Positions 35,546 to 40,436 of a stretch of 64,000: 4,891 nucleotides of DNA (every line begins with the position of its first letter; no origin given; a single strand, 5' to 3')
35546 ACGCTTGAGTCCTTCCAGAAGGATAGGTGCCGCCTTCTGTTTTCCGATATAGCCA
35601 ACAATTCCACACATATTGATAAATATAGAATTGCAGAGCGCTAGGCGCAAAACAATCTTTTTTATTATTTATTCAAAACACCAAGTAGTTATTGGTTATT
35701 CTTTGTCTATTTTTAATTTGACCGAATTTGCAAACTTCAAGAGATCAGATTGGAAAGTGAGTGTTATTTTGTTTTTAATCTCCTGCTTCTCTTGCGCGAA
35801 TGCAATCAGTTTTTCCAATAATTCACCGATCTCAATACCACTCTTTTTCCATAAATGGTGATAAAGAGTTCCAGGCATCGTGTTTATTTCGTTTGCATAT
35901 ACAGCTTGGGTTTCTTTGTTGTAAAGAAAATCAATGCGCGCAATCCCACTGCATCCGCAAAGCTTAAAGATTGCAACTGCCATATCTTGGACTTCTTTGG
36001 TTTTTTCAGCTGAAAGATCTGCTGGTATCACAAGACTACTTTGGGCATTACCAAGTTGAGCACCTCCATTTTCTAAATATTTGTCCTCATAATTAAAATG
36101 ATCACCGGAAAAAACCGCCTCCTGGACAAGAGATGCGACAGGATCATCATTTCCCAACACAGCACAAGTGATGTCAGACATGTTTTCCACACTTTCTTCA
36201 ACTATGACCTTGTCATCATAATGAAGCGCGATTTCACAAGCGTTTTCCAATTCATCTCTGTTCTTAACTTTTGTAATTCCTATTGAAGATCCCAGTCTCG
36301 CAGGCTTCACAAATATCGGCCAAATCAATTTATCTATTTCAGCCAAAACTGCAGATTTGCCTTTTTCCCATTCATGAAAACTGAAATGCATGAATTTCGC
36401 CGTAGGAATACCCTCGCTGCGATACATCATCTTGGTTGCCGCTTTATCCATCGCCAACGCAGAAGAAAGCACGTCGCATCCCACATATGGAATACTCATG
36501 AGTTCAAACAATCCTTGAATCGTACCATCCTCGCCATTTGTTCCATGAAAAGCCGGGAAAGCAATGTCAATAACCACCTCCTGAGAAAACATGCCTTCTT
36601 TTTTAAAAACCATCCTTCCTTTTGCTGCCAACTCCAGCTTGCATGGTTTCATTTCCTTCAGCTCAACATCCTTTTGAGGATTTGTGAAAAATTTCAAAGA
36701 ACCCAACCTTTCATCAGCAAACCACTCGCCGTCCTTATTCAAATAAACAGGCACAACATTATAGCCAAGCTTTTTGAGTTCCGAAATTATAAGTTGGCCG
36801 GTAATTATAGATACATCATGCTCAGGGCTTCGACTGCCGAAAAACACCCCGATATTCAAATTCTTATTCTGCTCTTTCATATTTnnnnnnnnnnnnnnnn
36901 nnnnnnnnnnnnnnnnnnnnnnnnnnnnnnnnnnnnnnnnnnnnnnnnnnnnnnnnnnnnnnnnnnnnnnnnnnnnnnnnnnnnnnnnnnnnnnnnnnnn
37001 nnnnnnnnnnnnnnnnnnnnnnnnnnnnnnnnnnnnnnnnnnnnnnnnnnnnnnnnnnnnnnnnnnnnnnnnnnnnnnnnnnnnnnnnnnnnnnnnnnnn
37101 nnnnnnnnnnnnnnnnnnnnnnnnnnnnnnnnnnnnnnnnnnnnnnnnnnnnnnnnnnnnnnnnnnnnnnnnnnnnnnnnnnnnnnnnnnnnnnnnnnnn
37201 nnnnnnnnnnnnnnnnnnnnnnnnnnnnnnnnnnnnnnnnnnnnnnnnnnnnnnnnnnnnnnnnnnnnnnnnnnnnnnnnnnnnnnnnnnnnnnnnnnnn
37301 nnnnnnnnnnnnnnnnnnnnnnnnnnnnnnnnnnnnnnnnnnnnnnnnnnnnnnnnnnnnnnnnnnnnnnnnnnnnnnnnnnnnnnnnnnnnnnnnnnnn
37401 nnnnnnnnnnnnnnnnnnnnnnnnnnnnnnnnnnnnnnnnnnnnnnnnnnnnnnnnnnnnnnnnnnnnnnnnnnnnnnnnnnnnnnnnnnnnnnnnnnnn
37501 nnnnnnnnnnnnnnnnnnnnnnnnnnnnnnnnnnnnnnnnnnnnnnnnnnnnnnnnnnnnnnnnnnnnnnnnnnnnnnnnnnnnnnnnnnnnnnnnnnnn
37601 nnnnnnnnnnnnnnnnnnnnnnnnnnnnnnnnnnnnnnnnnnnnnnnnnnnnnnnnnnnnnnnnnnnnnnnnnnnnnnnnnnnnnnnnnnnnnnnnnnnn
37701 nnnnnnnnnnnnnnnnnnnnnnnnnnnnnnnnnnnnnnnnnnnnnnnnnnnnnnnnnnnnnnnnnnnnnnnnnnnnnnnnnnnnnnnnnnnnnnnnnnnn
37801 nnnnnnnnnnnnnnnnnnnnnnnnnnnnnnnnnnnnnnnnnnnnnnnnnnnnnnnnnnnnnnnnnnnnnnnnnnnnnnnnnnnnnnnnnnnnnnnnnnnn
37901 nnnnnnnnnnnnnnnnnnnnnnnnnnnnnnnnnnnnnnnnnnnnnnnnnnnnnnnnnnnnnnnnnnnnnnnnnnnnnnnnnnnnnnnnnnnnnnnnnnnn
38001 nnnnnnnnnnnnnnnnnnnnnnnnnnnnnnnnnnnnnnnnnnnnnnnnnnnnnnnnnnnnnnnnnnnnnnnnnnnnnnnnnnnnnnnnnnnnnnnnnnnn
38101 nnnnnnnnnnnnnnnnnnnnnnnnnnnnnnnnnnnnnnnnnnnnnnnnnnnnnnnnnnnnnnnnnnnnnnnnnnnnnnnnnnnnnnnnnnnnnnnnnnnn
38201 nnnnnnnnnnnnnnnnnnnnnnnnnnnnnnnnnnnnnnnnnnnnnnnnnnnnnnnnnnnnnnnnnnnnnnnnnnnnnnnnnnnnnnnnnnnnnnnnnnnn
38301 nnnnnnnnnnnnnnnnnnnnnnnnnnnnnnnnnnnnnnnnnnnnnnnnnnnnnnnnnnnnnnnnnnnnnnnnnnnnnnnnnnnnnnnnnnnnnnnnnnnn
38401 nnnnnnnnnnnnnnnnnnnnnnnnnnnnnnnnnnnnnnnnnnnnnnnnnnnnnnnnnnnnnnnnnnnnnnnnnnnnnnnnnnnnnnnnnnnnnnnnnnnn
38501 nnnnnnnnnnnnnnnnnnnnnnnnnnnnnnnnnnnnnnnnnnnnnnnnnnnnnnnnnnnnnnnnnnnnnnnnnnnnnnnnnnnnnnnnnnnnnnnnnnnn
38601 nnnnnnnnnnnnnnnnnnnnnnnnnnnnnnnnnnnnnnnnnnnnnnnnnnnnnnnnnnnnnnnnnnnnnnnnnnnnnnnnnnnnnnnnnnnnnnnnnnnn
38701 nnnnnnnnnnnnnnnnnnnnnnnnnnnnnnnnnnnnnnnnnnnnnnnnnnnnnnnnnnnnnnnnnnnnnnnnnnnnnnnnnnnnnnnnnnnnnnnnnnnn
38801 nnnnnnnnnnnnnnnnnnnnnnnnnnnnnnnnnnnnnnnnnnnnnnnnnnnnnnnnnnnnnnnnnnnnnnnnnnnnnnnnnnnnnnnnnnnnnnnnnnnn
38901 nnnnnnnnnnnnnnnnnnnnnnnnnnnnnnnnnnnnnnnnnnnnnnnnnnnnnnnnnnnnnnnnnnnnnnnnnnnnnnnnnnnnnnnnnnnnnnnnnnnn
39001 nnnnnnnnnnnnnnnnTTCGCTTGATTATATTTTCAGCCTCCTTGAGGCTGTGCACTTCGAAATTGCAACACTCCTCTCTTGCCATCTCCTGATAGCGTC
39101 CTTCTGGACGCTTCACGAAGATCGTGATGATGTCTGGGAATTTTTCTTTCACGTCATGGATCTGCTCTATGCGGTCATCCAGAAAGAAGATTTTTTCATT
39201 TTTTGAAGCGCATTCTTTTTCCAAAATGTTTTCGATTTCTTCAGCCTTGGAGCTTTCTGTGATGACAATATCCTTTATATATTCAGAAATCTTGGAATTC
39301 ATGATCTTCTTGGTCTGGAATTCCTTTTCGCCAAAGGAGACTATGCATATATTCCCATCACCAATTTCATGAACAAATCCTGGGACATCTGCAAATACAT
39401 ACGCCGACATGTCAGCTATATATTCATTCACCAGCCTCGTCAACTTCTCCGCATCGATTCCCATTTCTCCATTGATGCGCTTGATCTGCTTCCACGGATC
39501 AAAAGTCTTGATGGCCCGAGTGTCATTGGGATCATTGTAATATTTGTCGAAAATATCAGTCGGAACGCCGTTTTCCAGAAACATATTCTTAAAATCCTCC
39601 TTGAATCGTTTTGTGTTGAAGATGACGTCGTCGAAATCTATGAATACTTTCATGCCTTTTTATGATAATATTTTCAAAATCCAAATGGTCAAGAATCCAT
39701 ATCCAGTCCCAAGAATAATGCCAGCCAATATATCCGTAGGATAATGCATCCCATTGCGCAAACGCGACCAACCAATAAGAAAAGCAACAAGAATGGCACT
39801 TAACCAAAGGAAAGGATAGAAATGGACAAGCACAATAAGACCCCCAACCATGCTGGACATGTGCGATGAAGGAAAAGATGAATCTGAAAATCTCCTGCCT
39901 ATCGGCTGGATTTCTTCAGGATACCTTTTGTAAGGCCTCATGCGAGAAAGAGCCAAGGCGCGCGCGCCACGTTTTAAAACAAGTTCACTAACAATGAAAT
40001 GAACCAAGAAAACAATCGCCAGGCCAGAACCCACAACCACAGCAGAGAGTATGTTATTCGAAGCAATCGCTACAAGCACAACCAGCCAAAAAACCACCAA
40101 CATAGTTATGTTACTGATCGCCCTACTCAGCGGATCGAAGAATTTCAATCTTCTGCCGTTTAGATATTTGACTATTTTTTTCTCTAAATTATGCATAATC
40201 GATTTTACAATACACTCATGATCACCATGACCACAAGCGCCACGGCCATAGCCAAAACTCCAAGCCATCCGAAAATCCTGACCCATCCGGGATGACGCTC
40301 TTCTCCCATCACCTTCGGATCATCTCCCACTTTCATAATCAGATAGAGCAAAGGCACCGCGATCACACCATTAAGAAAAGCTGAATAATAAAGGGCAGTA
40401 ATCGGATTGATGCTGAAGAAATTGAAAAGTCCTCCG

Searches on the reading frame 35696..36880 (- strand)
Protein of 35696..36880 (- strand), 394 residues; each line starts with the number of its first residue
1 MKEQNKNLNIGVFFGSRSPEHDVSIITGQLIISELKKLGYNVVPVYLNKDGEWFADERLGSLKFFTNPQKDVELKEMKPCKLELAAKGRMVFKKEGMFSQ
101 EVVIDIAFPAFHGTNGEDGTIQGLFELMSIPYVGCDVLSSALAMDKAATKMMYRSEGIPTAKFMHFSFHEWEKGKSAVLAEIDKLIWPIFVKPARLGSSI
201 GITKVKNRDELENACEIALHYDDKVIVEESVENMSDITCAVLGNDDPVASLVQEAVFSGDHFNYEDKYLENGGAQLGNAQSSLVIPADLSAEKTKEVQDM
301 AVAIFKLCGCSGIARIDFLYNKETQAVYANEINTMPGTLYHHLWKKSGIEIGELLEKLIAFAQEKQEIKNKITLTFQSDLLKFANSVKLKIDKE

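Call 75: search_protein_families(library=pfam, proteins=[window:35696-36880:-], max_evalue=0.00001)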
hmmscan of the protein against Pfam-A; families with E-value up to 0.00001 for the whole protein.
window:35696-36880:- (394 aa): 4 families
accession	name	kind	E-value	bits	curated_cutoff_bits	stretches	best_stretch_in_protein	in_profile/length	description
PF07478.18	Dala_Dala_lig_C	-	7.3e-55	186.1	24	1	154-359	3-203/204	D-ala D-ala ligase C-terminus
PF01820.27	Dala_Dala_lig_N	-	8.5e-32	110.7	34.6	1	9-135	1-121/121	D-ala D-ala ligase N-terminus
PF02222.28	ATP-grasp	-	2.2e-08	34.4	27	0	153-241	3-86/179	ATP-grasp domain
PF02786.22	CPSase_L_D2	-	2.9e-07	30.7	19.8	1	175-334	27-178/211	Carbamoyl-phosphate synthase L chain, ATP binding domain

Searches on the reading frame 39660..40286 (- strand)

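Call 75: search_protein_families(library=pfam, proteins=[window:39660-40286:-], max_evalue=0.00001)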
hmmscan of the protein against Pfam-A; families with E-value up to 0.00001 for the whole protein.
window:39660-40286:- (208 aa): 1 family
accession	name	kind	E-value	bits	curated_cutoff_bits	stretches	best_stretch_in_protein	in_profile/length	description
PF01569.27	PAP2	-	6.5e-17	61.9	27.2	1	112-203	22-124/130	PAP2 superfamily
